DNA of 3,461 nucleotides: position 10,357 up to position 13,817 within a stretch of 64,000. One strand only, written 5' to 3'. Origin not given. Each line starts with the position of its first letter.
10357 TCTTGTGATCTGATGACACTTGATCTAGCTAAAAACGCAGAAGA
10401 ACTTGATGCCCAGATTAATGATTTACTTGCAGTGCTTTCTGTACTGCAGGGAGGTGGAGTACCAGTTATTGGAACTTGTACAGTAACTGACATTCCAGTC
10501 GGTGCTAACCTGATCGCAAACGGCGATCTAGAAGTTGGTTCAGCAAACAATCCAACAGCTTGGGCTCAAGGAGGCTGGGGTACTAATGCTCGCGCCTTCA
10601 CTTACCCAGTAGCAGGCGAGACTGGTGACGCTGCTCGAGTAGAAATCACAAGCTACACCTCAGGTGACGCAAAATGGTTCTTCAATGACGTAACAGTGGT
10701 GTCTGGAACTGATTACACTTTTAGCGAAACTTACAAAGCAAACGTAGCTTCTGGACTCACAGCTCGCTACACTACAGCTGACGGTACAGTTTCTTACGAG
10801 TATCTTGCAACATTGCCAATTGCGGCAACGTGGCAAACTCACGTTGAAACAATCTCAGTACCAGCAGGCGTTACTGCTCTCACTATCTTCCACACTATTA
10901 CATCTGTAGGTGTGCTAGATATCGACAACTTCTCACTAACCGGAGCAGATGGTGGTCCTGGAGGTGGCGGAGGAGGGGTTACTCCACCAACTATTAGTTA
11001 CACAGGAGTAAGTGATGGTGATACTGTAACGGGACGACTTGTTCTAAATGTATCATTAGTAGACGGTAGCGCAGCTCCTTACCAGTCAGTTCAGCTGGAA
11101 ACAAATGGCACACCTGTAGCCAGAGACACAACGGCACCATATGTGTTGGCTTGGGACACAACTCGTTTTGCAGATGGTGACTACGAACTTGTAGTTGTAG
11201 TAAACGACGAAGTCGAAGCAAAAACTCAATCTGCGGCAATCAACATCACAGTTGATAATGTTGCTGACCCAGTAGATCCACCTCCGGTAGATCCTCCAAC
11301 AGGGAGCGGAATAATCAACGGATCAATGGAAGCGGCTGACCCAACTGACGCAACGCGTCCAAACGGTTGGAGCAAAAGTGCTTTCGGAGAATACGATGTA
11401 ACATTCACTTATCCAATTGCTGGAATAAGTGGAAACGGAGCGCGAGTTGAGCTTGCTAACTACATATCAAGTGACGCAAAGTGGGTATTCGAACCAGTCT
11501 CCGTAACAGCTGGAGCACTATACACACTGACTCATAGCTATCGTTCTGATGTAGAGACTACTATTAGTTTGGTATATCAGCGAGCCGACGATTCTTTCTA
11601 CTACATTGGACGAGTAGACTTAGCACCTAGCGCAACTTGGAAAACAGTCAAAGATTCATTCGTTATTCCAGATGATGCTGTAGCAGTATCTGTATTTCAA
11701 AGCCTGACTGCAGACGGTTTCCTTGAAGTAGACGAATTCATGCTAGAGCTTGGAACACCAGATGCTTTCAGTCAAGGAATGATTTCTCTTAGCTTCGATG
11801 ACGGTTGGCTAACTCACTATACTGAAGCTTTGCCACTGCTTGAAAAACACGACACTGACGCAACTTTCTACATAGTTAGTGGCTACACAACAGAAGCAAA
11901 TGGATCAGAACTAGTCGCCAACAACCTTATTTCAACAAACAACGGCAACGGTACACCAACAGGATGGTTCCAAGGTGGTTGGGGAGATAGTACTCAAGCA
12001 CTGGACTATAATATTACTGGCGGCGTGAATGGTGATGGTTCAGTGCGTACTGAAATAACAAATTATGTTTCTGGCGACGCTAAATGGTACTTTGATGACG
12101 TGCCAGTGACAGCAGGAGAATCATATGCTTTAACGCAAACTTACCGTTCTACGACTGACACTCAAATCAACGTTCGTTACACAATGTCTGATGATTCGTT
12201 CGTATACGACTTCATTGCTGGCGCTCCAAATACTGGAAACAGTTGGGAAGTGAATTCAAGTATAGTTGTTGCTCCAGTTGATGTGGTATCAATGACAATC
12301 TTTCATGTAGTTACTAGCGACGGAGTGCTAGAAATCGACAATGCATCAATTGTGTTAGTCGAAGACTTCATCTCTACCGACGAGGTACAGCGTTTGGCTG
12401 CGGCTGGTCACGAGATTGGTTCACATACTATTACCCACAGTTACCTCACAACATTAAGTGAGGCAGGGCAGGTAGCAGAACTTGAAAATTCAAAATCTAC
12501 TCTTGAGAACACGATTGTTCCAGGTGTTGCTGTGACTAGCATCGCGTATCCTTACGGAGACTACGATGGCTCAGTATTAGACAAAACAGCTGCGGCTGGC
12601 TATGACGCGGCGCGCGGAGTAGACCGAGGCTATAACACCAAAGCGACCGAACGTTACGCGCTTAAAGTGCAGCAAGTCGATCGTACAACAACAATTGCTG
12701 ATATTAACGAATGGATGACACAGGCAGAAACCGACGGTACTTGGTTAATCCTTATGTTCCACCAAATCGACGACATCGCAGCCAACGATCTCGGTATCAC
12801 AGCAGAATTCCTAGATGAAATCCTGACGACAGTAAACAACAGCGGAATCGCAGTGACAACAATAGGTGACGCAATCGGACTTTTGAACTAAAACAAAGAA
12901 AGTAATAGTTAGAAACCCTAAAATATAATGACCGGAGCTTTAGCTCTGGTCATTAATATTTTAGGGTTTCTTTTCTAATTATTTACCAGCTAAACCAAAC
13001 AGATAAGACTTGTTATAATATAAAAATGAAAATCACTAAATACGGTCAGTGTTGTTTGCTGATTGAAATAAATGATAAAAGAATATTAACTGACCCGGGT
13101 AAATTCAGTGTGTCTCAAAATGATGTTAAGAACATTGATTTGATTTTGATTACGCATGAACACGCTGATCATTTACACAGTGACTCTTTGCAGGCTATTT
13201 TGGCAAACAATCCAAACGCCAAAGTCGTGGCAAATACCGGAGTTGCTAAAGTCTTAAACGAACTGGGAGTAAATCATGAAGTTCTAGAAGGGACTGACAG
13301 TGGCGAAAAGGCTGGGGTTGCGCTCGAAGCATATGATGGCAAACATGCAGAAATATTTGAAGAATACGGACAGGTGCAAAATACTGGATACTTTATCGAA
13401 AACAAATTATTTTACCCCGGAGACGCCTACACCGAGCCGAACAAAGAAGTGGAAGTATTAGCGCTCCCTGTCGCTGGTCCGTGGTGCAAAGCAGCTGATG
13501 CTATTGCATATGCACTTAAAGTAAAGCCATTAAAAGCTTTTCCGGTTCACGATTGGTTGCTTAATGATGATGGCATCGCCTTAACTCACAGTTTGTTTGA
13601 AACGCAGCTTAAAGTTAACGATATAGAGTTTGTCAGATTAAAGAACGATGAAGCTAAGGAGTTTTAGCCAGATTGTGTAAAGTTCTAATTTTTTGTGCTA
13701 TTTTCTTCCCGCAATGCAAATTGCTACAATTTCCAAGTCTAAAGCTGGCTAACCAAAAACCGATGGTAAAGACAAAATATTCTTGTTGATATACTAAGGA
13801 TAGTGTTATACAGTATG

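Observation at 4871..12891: Putative poly-GlcNAc/chitin-like exopolysaccharide module: processive GT2 synthase, a small membrane partner and a giant CBM-decorated CE4 deacetylase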

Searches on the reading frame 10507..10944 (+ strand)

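Call 33: search_protein_families(library=pfam, proteins=[window:10507-10944:+], max_evalue=10)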
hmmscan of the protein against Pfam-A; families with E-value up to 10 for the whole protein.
seq(146 aa): 1 family
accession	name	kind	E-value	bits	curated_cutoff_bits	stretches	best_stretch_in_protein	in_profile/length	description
PF03422.21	CBM_6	-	0.052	14.3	28.9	1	43-145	21-124/125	Carbohydrate binding module (family 6)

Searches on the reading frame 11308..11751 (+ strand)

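Call 33: search_protein_families(library=pfam, proteins=[window:11308-11751:+], max_evalue=10)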
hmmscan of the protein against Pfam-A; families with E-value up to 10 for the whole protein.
seq(148 aa): 1 family
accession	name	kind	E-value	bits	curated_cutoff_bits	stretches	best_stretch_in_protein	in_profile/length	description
PF02018.23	CBM_4_9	-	0.032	15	25.9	1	65-129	58-127/136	Carbohydrate binding domain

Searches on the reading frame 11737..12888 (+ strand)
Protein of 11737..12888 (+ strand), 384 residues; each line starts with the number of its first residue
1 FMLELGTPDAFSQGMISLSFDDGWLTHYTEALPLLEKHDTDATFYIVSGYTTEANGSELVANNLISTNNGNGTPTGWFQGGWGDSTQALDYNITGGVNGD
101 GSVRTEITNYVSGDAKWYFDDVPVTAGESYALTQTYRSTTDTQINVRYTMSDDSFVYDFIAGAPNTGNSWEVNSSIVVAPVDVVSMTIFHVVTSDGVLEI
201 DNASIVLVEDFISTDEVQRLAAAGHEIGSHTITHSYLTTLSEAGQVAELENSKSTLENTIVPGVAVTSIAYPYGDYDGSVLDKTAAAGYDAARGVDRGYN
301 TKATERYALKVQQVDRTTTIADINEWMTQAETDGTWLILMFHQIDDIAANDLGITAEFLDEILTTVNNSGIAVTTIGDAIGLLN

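Call 24: find_homologous_proteins(query=window:11737-12888:+)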
Query window:11737-12888:+ (384 aa): 555 proteins with E <= 0.001 among 7095 candidates; the best 120 are listed.
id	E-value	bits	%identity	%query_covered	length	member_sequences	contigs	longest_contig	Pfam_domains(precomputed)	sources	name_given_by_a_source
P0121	3.0e-119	416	43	100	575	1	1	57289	PF01522.27,PF02018.24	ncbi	ncbi:hypothetical protein C4552_04160, partial [Candidatus Parcubacteria bacterium]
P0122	5.1e-112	393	40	99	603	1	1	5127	PF01522.27,PF17957.8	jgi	jgi:peptidoglycan/xylan/chitin deacetylase (PgdA/CDA1 family)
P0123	3.0e-106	374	38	97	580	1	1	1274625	PF01522.27,PF02018.24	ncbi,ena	-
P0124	6.9e-100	353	35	98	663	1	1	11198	PF01522.27,PF02018.24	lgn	-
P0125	1.9e-99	351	38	98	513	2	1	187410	PF01522.27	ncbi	-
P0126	3.0e-99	351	38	99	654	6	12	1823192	PF01522.27,PF02018.24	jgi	jgi:peptidoglycan/xylan/chitin deacetylase (PgdA/CDA1 family)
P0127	7.0e-93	330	46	98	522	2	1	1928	PF01522.27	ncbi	-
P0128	7.7e-92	326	37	92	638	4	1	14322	PF01522.27,PF17957.8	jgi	jgi:peptidoglycan/xylan/chitin deacetylase (PgdA/CDA1 family)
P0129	8.4e-92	326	41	100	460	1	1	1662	PF01522.27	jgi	jgi:peptidoglycan/xylan/chitin deacetylase (PgdA/CDA1 family)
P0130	6.1e-91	323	43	98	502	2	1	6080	PF01522.27,PF17957.8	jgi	jgi:peptidoglycan/xylan/chitin deacetylase (PgdA/CDA1 family)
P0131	2.0e-88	315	41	96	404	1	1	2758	PF01522.27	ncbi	-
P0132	5.2e-88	314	34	97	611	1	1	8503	PF01522.27,PF17957.8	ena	-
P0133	6.2e-88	313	31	85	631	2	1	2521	PF01522.27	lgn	-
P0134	6.1e-87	310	29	80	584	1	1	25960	PF01522.27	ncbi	-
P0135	1.8e-84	302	42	100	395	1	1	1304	PF01522.27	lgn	-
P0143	5.2e-81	291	34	97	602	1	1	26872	PF01522.27,PF02018.24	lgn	-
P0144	2.6e-80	288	32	81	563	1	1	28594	PF01522.27,PF02018.24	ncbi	-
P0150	2.0e-78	282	30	85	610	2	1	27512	PF01522.27,PF02018.24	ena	-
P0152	5.1e-78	281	37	39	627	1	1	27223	PF01522.27,PF02018.24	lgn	-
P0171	1.2e-72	263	30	85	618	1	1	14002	PF01522.27,PF02018.24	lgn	-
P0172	2.2e-72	262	29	85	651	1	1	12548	PF01522.27,PF02018.24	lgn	-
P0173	9.8e-72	260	28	85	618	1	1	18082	PF01522.27,PF02018.24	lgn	-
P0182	2.7e-70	255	30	83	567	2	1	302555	PF01522.27,PF02018.24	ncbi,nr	ncbi:MAG TPA: polysaccharide deacetylase family protein [Candidatus Paceibacterota bacterium]|nr:pol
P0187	3.0e-69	252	27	95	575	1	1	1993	PF10096.15,PF01522.27,PF02018.24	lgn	-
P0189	1.0e-68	250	31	85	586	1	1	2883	PF01522.27,PF02018.24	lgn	-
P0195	1.2e-66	243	32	84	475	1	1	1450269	PF00404.25,PF01522.27,PF02018.24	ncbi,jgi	-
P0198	1.9e-65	239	32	70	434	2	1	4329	PF01522.27,PF02018.24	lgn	-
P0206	1.4e-59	220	29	80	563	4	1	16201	PF01522.27,PF02018.24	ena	-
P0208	2.3e-58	216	29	85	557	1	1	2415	PF01522.27,PF02018.24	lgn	-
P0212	5.2e-55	205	27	85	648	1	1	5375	PF01522.27,PF02018.24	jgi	jgi:peptidoglycan/xylan/chitin deacetylase (PgdA/CDA1 family)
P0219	2.3e-51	193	31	80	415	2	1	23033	PF01522.27,PF02018.24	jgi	jgi:peptidoglycan/xylan/chitin deacetylase (PgdA/CDA1 family)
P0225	1.4e-43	167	29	83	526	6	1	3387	PF01522.27,PF02018.24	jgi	jgi:peptidoglycan/xylan/chitin deacetylase (PgdA/CDA1 family)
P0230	4.5e-35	139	37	46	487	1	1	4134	PF00404.25,PF01522.27,PF02018.24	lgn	-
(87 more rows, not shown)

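Call 38: predict_structure(alignment_id=A2)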
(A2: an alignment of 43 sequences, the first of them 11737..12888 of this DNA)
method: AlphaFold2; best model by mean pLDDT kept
length: 384 residues; sequences in the alignment: 43
mean_pLDDT: 93.8   pTM: 0.80
mean pLDDT of the five models: 93.8, 93.5, 93.3, 93.3, 92.5
residues with pLDDT >= 90: 332; 70-90: 42; 50-70: 4; < 50: 6
segments of 3 or more residues with pLDDT < 50: 1-6
pLDDT, mean of each block of 10 residues (from residue 1): 51 94 97 98 97 85 89 92 95 85 96 95 92 96 98 97 96 94 97 96 91 96 98 94 97 97 97 93 98 97 96 98 98 97 93 97 97 95 82
secondary structure, 60 per line:
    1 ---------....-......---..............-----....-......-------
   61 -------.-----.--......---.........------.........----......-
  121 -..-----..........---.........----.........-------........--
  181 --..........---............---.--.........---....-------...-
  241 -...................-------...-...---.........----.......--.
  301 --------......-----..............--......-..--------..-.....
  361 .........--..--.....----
elements in order: H10-13 E15-20 H25-37 E43-46 H48-53 E77-82 E86-94 E101-109 E114-119 E129-138 E142-150 E155-163 E171-178 E183-192 E196-207 H214-222 E226-229 H242-260 E268-270 H278-286 E291-297 E309-314 H320-333 E336-341 H356-369 H376-380

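Call 42: fold_search(model_id=the predicted structure, library=pdb)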
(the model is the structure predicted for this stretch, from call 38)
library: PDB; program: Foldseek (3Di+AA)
matches with E <= 10: 1749; with E <= 0.001: 422
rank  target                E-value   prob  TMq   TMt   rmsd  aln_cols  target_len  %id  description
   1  8qpg_TA               4.7e-14  1.00  0.36  0.34  21.0       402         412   14  Turret of Haloferax tailed virus 1 (released 2024-10-09)
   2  5w6h_A                1.2e-10  1.00  0.32  0.19   3.7       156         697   18  Crystal structure of Bacteriophage CBA120 tailspike protein 4 enzymatically active domain (TSP4dN, orf213) (released 2018-10-24)
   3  4d0q                  3.3e-10  1.00  0.32  0.70   3.8       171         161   16  Hyaluronan Binding Module of the Streptococcal Pneumoniae Hyaluronate Lyase (released 2014-08-06)
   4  4xup_C                2.3e-09  1.00  0.30  0.65   4.1       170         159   15  Structure of the N-terminal CBM22-1-CBM22-2 tandem domain from Paenibacillus barcinonensis Xyn10C (released 2015-06-03)
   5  4xuo_A                4.3e-09  1.00  0.31  0.67   3.8       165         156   14  Structure of the CBM22-1 xylan-binding domain from Paenibacillus barcinonensis Xyn10C (released 2015-06-03)
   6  4xup_E                4.3e-09  1.00  0.31  0.67   4.0       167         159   14  Structure of the N-terminal CBM22-1-CBM22-2 tandem domain from Paenibacillus barcinonensis Xyn10C (released 2015-06-03)
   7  2zex_A                4.8e-09  1.00  0.28  0.66   4.9       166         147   14  Family 16 carbohydrate binding module (released 2008-03-04)
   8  2w5f_B                6.2e-09  1.00  0.31  0.24  18.7       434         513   11  High resolution crystallographic structure of the Clostridium thermocellum N-terminal endo-1,4-beta-D-xylanase 10B (Xy (released 2010-01-19)
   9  8iq9_B                7.9e-09  1.00  0.33  0.23   3.3       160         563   14  Crystal structure of trimeric K2-2 TSP in complex with tetrasaccharide and octasaccharide (released 2024-02-21)
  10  2wys_A                9.5e-09  1.00  0.28  0.21  17.0       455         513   10  High resolution crystallographic structure of the Clostridium thermocellum N-terminal endo-1,4-beta-D-xylanase 10B (Xy (released 2010-08-25)
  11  3oea_A                1.0e-08  1.00  0.28  0.66   4.8       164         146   14  Crystal structure of the Q121E mutants of C.polysaccharolyticus CBM16-1 bound to cellopentaose (released 2010-08-25)
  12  7xyc_A                1.1e-08  1.00  0.31  0.22   4.0       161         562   12  CryoEM structure of Klebsiella phage Kp7 type II tail fiber gp52 in vitro (released 2023-06-07)
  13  2zew_A                1.5e-08  1.00  0.28  0.66   4.9       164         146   14  Family 16 Cabohydrate Binding Domain Module 1 (released 2008-03-04)
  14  2zey_B                1.5e-08  1.00  0.28  0.66   4.6       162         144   14  Family 16 carbohydrate binding module (released 2008-03-04)
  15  1h6x                  1.5e-08  1.00  0.28  0.59   6.4       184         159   14  The role of conserved amino acids in the cleft of the C-terminal family 22 carbohydrate binding module of Clostridium th (released 2002-06-27)
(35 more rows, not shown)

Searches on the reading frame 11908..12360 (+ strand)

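Call 33: search_protein_families(library=pfam, proteins=[window:11908-12360:+], max_evalue=10)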
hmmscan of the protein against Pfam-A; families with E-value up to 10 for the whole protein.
seq(151 aa): 1 family
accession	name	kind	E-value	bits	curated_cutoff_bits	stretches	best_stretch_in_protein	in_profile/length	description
PF21879.2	STIV_turret_3rd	-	0.0092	16.7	27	1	67-122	36-89/111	C381 turret protein Nucleoplasmin-like/VP domain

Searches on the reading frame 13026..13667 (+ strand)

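Call 6: search_protein_families(library=pfam, proteins=[window:13026-13667:+], max_evalue=0.01)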
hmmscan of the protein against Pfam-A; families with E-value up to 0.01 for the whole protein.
window:13026-13667:+ (213 aa): 3 families
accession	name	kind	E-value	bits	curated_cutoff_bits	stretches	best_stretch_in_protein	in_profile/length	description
PF13483.12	Lactamase_B_3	-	7.5e-23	81.7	24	1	2-175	1-160/160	Beta-lactamase superfamily domain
PF12706.13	Lactamase_B_2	-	3.1e-10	40.5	27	1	19-136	2-145/200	Beta-lactamase superfamily domain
PF00753.33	Lactamase_B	-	0.00052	20.5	22.7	1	10-50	8-57/196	Metallo-beta-lactamase superfamily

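Call 7: search_protein_families(library=ncbifam, proteins=[window:13026-13667:+], max_evalue=0.01)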
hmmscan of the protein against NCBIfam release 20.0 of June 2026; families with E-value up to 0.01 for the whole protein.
window:13026-13667:+ (213 aa): 9 families
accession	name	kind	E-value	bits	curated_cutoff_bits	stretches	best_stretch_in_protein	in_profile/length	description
NF001911.0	PRK00685.1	equivalog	2e-12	47.1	144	1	1-87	1-89/228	metal-dependent hydrolase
NF038231.1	MBL_Geo_Pelo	equivalog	5.8e-06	26.1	360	1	7-58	33-88/250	GPMC system MBL fold metallohydrolase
NF008688.0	PRK11709.1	equivalog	1.9e-05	23.7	306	1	31-95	104-169/355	L-ascorbate 6-phosphate lactonase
NF002553.0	PRK02113.1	equivalog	4.2e-05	23.1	386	1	8-75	35-105/252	MBL fold metallo-hydrolase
NF000801.0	PRK00055.1-3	equivalog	0.00042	19.5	252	1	10-50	22-67/307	ribonuclease Z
TIGR03307.1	PhnP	equivalog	0.001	18.5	272.25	1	8-50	37-80/249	phosphonate metabolism protein PhnP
TIGR02651.1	RNase_Z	equivalog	0.0011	18.1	292.95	1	10-50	20-65/302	ribonuclease Z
TIGR03413.1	GSH_gloB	equivalog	0.0026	17.2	200.8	1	31-86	38-86/248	hydroxyacylglutathione hydrolase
NF002558.0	PRK02126.1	subfamily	0.0056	15.7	315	1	14-51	22-62/345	ribonuclease Z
